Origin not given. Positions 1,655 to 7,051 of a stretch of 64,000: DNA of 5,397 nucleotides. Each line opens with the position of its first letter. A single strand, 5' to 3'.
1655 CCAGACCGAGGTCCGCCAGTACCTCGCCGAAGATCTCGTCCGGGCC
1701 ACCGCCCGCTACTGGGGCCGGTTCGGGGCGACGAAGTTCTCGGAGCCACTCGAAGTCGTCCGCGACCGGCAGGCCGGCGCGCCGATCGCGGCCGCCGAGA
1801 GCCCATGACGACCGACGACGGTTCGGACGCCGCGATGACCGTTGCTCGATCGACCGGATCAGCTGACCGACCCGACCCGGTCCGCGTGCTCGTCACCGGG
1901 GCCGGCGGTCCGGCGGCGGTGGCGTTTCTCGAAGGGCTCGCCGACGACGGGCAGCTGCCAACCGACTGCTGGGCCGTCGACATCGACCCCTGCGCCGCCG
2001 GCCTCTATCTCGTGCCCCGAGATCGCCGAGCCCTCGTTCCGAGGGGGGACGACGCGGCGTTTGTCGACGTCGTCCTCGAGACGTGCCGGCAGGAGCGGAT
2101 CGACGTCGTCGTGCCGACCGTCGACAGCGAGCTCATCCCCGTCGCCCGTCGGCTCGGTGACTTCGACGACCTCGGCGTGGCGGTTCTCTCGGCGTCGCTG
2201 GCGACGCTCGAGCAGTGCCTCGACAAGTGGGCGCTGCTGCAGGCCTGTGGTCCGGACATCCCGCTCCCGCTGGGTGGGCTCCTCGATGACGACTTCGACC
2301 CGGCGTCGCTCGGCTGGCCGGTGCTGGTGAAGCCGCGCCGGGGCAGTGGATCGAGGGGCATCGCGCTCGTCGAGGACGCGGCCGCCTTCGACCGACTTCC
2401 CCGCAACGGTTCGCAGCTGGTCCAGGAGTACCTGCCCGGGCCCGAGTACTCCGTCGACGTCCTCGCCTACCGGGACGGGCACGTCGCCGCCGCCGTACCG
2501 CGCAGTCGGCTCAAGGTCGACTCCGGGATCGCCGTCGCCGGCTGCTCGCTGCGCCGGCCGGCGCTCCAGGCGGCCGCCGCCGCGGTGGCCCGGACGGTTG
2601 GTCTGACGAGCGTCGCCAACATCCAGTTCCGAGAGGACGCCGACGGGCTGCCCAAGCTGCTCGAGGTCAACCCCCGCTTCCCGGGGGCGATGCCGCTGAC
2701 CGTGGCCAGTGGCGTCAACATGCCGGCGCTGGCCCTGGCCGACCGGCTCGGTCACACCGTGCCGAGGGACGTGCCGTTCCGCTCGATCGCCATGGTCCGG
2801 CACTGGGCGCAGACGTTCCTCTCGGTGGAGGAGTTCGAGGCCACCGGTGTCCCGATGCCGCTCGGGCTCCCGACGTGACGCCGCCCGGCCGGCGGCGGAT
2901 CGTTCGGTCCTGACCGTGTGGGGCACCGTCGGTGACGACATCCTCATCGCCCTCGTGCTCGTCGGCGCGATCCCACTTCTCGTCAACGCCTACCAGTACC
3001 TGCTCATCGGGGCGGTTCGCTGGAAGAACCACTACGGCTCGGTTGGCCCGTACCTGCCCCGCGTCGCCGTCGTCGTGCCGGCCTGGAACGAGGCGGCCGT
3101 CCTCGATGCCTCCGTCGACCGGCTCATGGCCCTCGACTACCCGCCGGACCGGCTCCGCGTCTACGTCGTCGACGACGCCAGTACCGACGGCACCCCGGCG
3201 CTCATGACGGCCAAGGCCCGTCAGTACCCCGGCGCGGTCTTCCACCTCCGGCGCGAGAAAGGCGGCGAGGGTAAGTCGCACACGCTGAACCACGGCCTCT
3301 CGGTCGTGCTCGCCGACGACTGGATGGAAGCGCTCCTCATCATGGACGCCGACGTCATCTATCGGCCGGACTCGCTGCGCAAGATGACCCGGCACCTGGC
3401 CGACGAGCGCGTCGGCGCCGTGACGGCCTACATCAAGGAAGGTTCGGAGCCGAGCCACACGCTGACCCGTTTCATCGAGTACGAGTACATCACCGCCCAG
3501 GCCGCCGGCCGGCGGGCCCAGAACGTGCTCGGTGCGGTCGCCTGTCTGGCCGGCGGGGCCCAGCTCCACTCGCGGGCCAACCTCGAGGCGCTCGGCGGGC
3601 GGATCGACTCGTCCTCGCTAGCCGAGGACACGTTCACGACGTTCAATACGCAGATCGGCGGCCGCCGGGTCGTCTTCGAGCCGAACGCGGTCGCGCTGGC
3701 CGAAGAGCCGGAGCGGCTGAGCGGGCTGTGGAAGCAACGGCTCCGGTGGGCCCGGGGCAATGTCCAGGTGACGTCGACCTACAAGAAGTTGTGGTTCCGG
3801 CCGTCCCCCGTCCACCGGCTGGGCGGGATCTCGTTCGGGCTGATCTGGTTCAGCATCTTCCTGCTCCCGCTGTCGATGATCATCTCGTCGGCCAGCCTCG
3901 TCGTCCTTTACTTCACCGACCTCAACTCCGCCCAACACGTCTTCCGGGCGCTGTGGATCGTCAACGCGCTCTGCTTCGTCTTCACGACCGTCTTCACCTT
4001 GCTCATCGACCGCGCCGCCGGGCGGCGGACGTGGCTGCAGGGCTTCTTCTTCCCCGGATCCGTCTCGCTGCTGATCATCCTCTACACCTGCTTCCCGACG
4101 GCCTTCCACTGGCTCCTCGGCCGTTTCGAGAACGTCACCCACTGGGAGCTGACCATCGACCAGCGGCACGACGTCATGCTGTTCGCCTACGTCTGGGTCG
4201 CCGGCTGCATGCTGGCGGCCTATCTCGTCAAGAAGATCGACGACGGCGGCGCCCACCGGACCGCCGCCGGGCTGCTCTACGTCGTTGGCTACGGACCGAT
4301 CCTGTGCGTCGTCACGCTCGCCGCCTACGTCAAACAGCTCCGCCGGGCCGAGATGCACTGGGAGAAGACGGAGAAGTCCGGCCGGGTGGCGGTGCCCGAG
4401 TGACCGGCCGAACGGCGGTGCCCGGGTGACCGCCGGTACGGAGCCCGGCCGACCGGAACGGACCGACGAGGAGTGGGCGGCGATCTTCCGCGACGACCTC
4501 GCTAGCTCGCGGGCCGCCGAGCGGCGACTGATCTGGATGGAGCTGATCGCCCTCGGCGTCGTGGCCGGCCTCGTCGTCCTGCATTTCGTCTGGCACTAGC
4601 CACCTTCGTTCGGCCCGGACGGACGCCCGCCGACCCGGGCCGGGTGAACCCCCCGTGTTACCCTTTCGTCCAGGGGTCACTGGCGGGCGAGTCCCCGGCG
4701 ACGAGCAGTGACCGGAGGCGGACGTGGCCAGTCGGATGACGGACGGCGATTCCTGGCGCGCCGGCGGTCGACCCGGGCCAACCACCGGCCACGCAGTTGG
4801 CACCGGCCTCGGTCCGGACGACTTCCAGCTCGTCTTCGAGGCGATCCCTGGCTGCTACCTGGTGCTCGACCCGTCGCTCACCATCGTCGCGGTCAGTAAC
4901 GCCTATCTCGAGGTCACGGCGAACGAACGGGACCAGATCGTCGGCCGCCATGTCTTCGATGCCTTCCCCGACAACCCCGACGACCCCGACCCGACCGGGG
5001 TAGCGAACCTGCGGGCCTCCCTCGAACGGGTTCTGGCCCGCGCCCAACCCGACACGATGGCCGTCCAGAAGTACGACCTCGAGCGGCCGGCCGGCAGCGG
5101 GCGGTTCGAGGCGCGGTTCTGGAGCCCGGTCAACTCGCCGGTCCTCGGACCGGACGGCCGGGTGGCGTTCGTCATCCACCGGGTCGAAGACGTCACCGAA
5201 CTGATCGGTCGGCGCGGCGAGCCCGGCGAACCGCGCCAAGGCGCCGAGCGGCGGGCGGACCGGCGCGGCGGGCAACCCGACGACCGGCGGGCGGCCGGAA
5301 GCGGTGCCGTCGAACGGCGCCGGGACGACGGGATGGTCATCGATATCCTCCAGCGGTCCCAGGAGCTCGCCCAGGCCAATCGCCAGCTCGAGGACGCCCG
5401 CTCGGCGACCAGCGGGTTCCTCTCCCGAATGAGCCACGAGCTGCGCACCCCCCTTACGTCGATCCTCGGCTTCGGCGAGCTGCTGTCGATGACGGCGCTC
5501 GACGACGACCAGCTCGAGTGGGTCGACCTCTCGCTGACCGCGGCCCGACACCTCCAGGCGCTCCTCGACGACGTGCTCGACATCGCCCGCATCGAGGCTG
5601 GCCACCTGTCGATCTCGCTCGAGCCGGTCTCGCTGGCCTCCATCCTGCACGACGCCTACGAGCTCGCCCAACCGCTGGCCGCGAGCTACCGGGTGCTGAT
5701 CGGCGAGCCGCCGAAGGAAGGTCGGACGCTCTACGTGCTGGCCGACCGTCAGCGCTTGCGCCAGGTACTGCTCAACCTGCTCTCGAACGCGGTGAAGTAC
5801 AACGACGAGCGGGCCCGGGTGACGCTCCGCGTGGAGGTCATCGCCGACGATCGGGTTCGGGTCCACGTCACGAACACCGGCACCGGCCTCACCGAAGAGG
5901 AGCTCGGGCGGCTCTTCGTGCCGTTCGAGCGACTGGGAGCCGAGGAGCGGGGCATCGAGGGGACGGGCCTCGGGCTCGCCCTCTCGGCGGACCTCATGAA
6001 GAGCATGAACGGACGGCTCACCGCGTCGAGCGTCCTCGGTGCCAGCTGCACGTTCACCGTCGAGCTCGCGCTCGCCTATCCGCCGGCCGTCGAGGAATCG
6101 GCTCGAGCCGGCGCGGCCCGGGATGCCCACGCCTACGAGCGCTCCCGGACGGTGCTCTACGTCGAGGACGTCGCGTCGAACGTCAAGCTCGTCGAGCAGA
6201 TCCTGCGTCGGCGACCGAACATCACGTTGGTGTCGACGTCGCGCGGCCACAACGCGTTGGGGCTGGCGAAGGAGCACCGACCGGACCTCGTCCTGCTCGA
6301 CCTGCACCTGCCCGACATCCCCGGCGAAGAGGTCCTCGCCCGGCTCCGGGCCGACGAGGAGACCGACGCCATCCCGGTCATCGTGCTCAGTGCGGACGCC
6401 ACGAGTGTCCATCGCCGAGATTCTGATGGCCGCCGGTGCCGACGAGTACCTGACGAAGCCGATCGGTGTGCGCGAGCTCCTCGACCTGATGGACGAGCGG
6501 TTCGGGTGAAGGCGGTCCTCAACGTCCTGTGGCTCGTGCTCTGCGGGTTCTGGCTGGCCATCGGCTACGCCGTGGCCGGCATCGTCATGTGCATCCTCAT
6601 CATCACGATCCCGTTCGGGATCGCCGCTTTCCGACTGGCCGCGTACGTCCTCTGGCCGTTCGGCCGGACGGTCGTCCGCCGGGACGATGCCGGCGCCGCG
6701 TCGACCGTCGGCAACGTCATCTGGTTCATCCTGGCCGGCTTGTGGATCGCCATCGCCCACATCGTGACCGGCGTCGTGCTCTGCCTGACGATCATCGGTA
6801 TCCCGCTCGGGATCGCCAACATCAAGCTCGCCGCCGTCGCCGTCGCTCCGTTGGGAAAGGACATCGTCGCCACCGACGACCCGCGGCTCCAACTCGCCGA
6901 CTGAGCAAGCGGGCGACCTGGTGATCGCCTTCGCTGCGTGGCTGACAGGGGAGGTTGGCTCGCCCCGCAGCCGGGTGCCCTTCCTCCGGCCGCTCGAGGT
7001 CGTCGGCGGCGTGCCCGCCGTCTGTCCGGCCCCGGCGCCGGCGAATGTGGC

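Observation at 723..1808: Response regulator whose output domain is a PIG-L/LmbE deacetylase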

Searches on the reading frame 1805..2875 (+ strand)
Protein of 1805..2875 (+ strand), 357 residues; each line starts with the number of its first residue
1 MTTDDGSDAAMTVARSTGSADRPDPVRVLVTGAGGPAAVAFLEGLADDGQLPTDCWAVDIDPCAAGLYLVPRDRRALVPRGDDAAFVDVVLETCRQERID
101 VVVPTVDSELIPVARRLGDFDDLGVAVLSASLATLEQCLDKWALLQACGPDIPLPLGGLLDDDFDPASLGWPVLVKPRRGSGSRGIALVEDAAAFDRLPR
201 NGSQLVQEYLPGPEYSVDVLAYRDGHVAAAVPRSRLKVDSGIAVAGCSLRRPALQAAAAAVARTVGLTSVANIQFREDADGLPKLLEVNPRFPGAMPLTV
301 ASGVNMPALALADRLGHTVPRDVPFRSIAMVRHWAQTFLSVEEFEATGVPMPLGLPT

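Call 5: search_protein_families(library=pfam, proteins=[window:1805-2875:+], max_evalue=0.01)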
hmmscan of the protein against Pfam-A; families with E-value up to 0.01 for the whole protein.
window:1805-2875:+ (357 aa): 6 families
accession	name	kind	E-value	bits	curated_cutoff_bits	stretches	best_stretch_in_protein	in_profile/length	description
PF15632.11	ATPgrasp_Ter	-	1.1e-32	113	29.1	1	204-334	5-128/131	ATP-grasp in the biosynthetic pathway with Ter operon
PF02655.19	ATP-grasp_3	-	1e-10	42.3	23.2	1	140-294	3-159/160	ATP-grasp domain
PF21360.3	PylC-like_N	-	3.9e-09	37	27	1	56-128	26-96/96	PylC-like, N-terminal domain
PF02786.22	CPSase_L_D2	-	4.6e-06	26.7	19.8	0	251-303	138-192/211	Carbamoyl-phosphate synthase L chain, ATP binding domain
PF13535.11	ATP-grasp_4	-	1.6e-05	25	27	0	201-291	52-152/160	ATP-grasp domain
PF07478.18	Dala_Dala_lig_C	-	0.0029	17.6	24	0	168-221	34-92/204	D-ala D-ala ligase C-terminus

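Call 6: search_protein_families(library=ncbifam, proteins=[window:1805-2875:+], max_evalue=0.01)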
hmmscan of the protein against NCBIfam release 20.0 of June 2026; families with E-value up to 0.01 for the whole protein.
window:1805-2875:+ (357 aa): 19 families
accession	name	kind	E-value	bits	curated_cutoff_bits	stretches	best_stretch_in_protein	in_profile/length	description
NF009405.0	PRK12767.1-4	equivalog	9.8e-45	152.9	390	1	52-320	26-294/320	carbamoyl phosphate synthase-like protein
NF009402.0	PRK12767.1-1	equivalog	4.7e-37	127.5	218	1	27-344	4-328/329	carbamoyl phosphate synthase-like protein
NF009406.0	PRK12767.1-5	equivalog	2.3e-31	109.1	271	1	54-311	29-290/327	carbamoyl phosphate synthase-like protein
NF009404.0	PRK12767.1-3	equivalog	1.1e-25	90.2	316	2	72-192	43-168/344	carbamoyl phosphate synthase-like protein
NF009403.0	PRK12767.1-2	equivalog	4.6e-22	78.7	286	1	77-242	44-216/342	carbamoyl phosphate synthase-like protein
NF002563.0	PRK02186.1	subfamily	1.1e-11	43.7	625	1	168-264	140-242/890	argininosuccinate lyase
TIGR03909.1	pyrrolys_PylC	equivalog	2e-11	43.3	248.3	1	169-309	123-272/374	3-methylornithine--L-lysine ligase PylC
NF053643.1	Ddl_archaea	equivalog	2.3e-07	30.1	500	1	73-303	41-283/367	putative pseudomurein biosynthesis ATP-grasp protein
NF002378.0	PRK01372.1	subfamily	9.9e-06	24.5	243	1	165-295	129-273/305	D-alanine--D-alanine ligase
NF011169.0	PRK14571.1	equivalog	1.8e-05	24.2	404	1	121-225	76-185/300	D-alanyl-alanine synthetase A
TIGR00768.1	rimK_fam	subfamily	8.5e-05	22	143.4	1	119-308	67-270/276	RimK family alpha-L-glutamate ligase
NF005315.0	PRK06849.1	equivalog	9e-05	21.6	406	1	77-296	53-280/389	hypothetical protein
TIGR01369.1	CPSaseII_lrg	equivalog_domain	0.00051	17.8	1027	1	167-313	701-863/1052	carbamoyl-phosphate synthase (glutamine-hydrolyzing) large subunit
NF009554.0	PRK12999.1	equivalog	0.00088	17.2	965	0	251-291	256-296/1147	pyruvate carboxylase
NF000129.1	D_ala_D_lac_Sc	exception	0.0012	18.1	650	1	75-189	65-184/346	D-alanine--(R)-lactate ligase VanA-Sc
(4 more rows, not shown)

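Call 41: search_solved_structures(query=window:1862-2875:+, max_evalue=0.001)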
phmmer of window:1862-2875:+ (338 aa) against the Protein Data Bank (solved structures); distinct sequences matched with E-value up to 0.001: 17.
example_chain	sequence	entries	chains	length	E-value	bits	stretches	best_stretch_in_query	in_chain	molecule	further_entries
2pn1_A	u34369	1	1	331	2.7e-23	85.6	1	38-325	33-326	Carbamoylphosphate synthase large subunit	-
2yl2_A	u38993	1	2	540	1.5e-08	37.1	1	142-335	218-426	ACETYL-COA CARBOXYLASE 1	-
3gid_A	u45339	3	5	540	4e-07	32.4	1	146-323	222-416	Acetyl-CoA carboxylase 2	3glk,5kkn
4hq6_A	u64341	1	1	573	4.5e-07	32.3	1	146-323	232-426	Acetyl-CoA carboxylase 2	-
2hjw_A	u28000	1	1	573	4.5e-07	32.3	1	146-323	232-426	Acetyl-CoA carboxylase 2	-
8xkz_C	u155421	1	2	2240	4.5e-07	32.3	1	142-335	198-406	Acetyl-CoA carboxylase 1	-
3jrw_A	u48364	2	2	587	4.8e-07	32.2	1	146-323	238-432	Acetyl-CoA carboxylase 2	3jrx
6g2i_D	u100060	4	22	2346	4.9e-07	32.2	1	142-335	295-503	Acetyl-CoA carboxylase 1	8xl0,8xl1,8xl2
6g2d_B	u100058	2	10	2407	5.2e-07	32.1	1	142-335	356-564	Acetyl-CoA carboxylase 1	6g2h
3vot_A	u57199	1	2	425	3.2e-06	29.5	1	63-293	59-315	L-amino acid ligase, BL00235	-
9yx0_D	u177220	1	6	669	6.8e-06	28.4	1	110-288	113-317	biotin carboxylase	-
1w93_A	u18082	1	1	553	8.3e-06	28.1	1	149-309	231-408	ACETYL-COENZYME A CARBOXYLASE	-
1w96_A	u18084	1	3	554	8.3e-06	28.1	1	149-309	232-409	ACETYL-COENZYME A CARBOXYLASE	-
3u9s_A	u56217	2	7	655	4.2e-05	25.8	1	147-302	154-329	Methylcrotonyl-CoA carboxylase, alpha-subunit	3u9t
8hz5_A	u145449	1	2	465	6e-05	25.3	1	141-321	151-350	Biotin carboxylase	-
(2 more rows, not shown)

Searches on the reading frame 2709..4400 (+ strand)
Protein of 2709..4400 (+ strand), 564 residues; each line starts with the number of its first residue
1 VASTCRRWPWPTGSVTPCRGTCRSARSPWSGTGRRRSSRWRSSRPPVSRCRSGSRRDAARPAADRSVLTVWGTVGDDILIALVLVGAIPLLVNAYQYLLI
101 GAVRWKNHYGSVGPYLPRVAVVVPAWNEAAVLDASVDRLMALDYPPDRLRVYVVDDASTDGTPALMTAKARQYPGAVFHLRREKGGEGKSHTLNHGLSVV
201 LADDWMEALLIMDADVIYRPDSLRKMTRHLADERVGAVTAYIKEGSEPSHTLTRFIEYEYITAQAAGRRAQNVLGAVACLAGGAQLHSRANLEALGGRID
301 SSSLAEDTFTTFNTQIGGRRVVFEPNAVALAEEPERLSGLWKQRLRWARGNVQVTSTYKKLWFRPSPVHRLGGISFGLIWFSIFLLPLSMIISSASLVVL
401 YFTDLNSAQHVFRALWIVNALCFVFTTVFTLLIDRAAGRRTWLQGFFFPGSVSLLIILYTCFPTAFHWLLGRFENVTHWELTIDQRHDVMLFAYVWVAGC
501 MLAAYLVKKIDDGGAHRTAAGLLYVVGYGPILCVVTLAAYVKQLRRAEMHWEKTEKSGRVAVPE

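Call 5: search_protein_families(library=pfam, proteins=[window:2709-4400:+], max_evalue=0.01)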
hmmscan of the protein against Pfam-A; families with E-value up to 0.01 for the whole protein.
window:2709-4400:+ (564 aa): 5 families
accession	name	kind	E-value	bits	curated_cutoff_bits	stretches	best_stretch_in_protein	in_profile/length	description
PF13641.12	Glyco_tranf_2_3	-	7.9e-31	108.3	27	1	117-350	1-230/230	Glycosyltransferase like family 2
PF00535.33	Glycos_transf_2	-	2.1e-21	77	23.3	1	121-276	2-152/168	Glycosyl transferase family 2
PF13632.12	Glyco_trans_2_3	-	3.2e-16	60.2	27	1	210-424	3-193/198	Glycosyl transferase family group 2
PF13506.12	Glyco_transf_21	-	3e-14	53.3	21.7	1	204-349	29-174/174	Glycosyl transferase family 21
PF03142.21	Chitin_synth_2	-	1.9e-05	24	27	1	202-283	198-280/527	Chitin synthase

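Call 6: search_protein_families(library=ncbifam, proteins=[window:2709-4400:+], max_evalue=0.01)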
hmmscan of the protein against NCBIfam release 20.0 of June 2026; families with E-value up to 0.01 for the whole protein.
window:2709-4400:+ (564 aa): 20 families
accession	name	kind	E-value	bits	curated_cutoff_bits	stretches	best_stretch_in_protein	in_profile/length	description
TIGR03937.1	PgaC_IcaA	equivalog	3e-34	118.7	422.3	1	111-445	39-365/407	poly-beta-1,6-N-acetyl-D-glucosamine synthase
TIGR04242.1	nodulat_NodC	equivalog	8.4e-24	84.3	550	1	115-355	46-288/395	chitooligosaccharide synthase NodC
TIGR03965.1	mycofact_glyco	equivalog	1.1e-22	80.5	280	1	113-354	70-303/467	mycofactocin biosynthesis glycosyltransferase MftF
TIGR03469.1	HpnB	hypoth_equivalog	1.2e-18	67.4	379.25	1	112-297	39-228/386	hopene-associated glycosyltransferase HpnB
TIGR03111.1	glyc2_xrt_Gpos1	hypoth_equivalog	6.3e-18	64.8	363.95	1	83-360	18-295/439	TIGR03111 family XrtG-associated glycosyltransferase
NF041865.1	EpsU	equivalog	4.9e-16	58.7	700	1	83-400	4-312/394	exopolysaccharide biosynthesis GT2 family glycosyltransferase EpsU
TIGR03030.1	CelA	equivalog_domain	9.6e-16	56.9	699.1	2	282-360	309-386/714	UDP-forming cellulose synthase catalytic subunit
NF053846.1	glyco_with_XrtP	equivalog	1.6e-14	53.5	520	1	121-428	45-378/440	XrtP-associated glycosyltransferase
TIGR03472.1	HpnI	equivalog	1.1e-11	44.2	310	1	90-373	13-296/373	bacteriohopanetetrol glucosamine biosynthesis glycosyltransferase HpnI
NF041875.1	EPS_EpsD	equivalog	1.2e-10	41.3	370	1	119-343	1-218/325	exopolysaccharide biosynthesis glycosyltransferase EpsD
NF008558.0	PRK11498.1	equivalog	8.6e-09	33.9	992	1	116-355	272-505/872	UDP-forming cellulose synthase catalytic subunit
NF011307.0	PRK14716.1-5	equivalog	3.2e-08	32.9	431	1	84-350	22-310/464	glycosyl transferase family protein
TIGR04283.1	glyco_like_mftF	equivalog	4.6e-06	26.4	182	1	120-244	2-113/221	TIGR04283 family arsenosugar biosynthesis glycosyltransferase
TIGR04182.1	glyco_TIGR04182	equivalog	1.7e-05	24.4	325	1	119-234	2-101/293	S-layer glycoprotein N-glycosyltransferase AglJ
NF045692.1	OglycostaseCruG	equivalog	0.00014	21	600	1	113-220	37-142/386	2'-O-glycosyltransferase CruG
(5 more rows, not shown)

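Call 42: search_solved_structures(query=window:2916-4400:+, max_evalue=0.001)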
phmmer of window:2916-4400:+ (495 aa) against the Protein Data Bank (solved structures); distinct sequences matched with E-value up to 0.001: 9.
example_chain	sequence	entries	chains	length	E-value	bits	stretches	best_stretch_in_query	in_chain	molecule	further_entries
6yv7_A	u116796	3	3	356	4.6e-25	91.5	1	33-279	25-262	Glycosyl transferase, family 2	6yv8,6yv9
6yv7_B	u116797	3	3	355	4.7e-25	91.4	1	33-279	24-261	Glycosyl transferase, family 2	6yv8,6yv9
4hg6_A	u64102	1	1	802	1.4e-05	27.2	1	46-333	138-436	Cellulose Synthase Subunit A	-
4p00_A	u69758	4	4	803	1.4e-05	27.2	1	46-333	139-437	Cellulose Synthase A subunit | Cellulose Synthase subunit A | Putative cellulose synthase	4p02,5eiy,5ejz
5ej1_A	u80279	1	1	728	4e-05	25.7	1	46-333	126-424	Putative cellulose synthase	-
3bcv_A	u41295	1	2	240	0.00013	23.9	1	47-133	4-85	Putative glycosyltransferase protein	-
7lby_A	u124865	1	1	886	0.0006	21.8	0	47-286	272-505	Cellulose synthase catalytic subunit [UDP-forming]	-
9b8v_E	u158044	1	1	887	0.00061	21.8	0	47-286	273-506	Cellulose synthase catalytic subunit [UDP-forming]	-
9fmv_A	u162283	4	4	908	0.00062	21.7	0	47-286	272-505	Cellulose synthase catalytic subunit [UDP-forming]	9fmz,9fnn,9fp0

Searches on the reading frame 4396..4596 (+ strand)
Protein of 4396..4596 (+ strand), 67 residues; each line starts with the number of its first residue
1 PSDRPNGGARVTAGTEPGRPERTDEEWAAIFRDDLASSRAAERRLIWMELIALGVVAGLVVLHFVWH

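Call 39: search_protein_families(library=pfam, proteins=[window:4396-4596:+], max_evalue=0.01)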
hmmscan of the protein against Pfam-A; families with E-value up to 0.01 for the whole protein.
window:4396-4596:+ (67 aa): 0 families

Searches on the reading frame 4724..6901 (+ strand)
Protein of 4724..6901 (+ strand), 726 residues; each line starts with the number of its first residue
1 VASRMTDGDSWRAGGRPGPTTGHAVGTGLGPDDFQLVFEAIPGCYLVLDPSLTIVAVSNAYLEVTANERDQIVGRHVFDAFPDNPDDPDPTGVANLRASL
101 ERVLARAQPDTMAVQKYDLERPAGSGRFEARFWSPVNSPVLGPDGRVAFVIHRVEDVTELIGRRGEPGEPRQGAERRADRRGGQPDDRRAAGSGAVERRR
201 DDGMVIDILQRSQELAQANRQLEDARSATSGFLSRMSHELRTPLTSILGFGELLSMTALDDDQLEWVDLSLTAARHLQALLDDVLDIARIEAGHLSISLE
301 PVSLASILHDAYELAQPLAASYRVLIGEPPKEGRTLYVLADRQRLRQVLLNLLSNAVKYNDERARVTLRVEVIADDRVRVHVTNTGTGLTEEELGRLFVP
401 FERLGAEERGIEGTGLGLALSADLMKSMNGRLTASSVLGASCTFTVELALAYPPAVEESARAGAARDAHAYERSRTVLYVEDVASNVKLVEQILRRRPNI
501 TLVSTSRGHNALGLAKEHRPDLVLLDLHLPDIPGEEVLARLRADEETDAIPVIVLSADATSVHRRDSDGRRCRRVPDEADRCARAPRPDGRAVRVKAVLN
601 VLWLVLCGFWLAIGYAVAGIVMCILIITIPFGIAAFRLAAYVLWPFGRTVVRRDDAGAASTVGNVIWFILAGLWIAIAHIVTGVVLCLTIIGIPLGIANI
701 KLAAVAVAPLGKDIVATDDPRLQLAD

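Call 5: search_protein_families(library=pfam, proteins=[window:4724-6901:+], max_evalue=0.01)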
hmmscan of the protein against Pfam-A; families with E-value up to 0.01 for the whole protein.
window:4724-6901:+ (726 aa): 7 families
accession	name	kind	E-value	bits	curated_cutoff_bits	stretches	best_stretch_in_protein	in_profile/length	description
PF03733.18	YccF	-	6.4e-36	123.2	27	2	598-648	1-51/51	Inner membrane component domain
PF02518.31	HATPase_c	-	1.1e-24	87.4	26.4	1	341-450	2-109/111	Histidine kinase-, DNA gyrase B-, and HSP90-like ATPase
PF00512.31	HisKA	-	3.1e-18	66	26.9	1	231-293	4-66/66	His Kinase A (phospho-acceptor) domain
PF00072.30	Response_reg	-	5e-14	52.8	30.2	1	477-562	1-83/111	Response regulator receiver domain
PF08448.16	PAS_4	-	1.5e-11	44.9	23.1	1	38-160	1-108/110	PAS fold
PF13426.13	PAS_9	-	0.001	19.7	27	1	44-159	3-103/103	PAS domain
PF00989.32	PAS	-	0.0033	17.8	22.6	1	33-107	2-69/113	PAS fold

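Call 6: search_protein_families(library=ncbifam, proteins=[window:4724-6901:+], max_evalue=0.01)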
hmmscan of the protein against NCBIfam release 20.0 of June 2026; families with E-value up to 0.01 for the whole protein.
window:4724-6901:+ (726 aa): 134 families (the best 25 are shown)
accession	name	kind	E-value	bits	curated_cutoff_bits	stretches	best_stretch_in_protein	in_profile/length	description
NF047465.1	hybrid_HK_LvrA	exception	1.7e-83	281.1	1200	2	32-460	3-432/819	hybrid histidine kinase/response regulator LvrA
TIGR02956.1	TMAO_torS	equivalog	3.1e-70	237.4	676.5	1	214-558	449-785/967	TMAO reductase system sensor histidine kinase/response regulator TorS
NF008302.0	PRK11091.1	equivalog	2.2e-58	198.1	838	1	217-559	271-610/779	aerobic respiration two-component sensor histidine kinase ArcB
NF011874.0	PRK15347.1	equivalog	8e-57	192.9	852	2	208-451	377-615/921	two component system sensor kinase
NF041947.1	LuxQ_Vibrio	equivalog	2e-56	191.4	1200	1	215-561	458-807/843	quorum-sensing autoinducer 2 sensor kinase/phosphatase LuxQ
NF038297.2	hybrid_HK_HrmK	equivalog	2.5e-53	181.7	725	1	209-560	215-575/607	hybrid histidine kinase/response regulator HrmK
NF008740.0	PRK11770.1-2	equivalog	1.1e-48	164.5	123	1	596-717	2-123/124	YccF domain-containing protein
NF008318.0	PRK11107.1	equivalog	1.4e-47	162.4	890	2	214-455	278-523/920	two-component sensor histidine kinase BarA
NF046044.1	PnpS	equivalog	3.4e-45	154.7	400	1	220-448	164-389/390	two-component system histidine kinase PnpS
NF045901.1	HisKinLetSLeg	equivalog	1.2e-43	149.3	1650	2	214-455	278-523/906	two-component system sensor histidine kinase LetS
NF008543.0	PRK11466.1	equivalog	4.8e-40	137.2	982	1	214-543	429-749/914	TMAO reductase system sensor histidine kinase/response regulator TorS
TIGR02966.1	phoR_proteo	equivalog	1.8e-38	132.4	334.2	1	220-447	108-332/333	phosphate regulon sensor histidine kinase PhoR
NF008741.0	PRK11770.1-3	equivalog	1.7e-36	125.5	140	1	595-717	2-132/133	YccF domain-containing protein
NF041832.1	near_NosP_CTERM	subfamily_domain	1.2e-35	123.3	400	1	223-561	1-339/370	NahK/ErcS family hybrid sensor histidine kinase/response regulator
NF008099.0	PRK10841.1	equivalog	1.7e-35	122.1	920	1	212-450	456-690/949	two-component system sensor histidine kinase RcsC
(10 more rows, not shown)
